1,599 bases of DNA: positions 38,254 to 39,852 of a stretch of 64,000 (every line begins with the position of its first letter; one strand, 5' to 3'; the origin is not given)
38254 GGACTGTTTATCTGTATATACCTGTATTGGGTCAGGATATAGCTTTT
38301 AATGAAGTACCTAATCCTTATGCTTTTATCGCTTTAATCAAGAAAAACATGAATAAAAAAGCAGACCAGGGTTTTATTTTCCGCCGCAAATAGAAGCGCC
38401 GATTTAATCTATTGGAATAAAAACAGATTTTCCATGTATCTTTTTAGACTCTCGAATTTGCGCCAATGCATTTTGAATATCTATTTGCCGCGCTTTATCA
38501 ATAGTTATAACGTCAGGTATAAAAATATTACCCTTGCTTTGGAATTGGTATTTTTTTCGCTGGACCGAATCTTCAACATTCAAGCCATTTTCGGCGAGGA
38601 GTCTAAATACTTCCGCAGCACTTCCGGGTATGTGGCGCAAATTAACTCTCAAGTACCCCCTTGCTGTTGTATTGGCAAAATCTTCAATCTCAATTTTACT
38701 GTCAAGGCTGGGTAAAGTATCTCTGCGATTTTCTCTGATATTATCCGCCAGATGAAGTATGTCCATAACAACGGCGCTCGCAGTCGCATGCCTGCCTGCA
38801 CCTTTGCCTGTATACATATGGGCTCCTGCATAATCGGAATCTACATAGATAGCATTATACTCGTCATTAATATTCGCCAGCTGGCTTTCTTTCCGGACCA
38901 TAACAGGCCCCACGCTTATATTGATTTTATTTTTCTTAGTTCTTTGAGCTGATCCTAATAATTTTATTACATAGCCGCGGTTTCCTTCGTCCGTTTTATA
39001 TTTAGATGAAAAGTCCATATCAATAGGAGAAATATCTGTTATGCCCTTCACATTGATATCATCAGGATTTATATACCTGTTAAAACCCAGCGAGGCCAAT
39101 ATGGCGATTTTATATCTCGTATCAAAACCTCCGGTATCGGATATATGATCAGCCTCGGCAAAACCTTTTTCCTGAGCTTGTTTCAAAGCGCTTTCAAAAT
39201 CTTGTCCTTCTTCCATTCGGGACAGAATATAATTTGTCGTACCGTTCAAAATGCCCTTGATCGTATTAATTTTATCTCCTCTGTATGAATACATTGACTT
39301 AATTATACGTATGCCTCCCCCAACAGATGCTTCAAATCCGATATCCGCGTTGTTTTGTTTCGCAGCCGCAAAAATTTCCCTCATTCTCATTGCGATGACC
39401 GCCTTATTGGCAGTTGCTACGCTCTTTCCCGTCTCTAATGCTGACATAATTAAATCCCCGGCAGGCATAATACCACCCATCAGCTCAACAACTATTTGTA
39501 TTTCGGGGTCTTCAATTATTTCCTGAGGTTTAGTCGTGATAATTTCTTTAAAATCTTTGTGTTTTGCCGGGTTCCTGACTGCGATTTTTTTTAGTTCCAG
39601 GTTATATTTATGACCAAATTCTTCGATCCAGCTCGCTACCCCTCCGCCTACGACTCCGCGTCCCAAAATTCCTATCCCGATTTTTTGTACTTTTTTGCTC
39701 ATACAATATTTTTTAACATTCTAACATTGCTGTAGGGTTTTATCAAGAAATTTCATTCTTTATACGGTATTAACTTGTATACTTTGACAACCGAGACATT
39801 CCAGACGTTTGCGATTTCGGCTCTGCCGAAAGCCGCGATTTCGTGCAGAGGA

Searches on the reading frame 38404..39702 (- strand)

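Call 48: search_protein_families(library=pfam, proteins=[window:38404-39702:-])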
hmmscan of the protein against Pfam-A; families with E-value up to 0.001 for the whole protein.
window:38404-39702:- (432 aa): 3 families
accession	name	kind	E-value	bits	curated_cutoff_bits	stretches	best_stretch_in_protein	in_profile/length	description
PF00742.24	Homoserine_dh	-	1.6e-53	181.5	22.9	1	139-316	9-173/173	Homoserine dehydrogenase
PF03447.22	NAD_binding_3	-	4.1e-15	56.9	24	1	14-124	1-116/116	Homoserine dehydrogenase, NAD binding domain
PF01842.31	ACT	-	3.1e-05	24.1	27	1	350-383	2-35/66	ACT domain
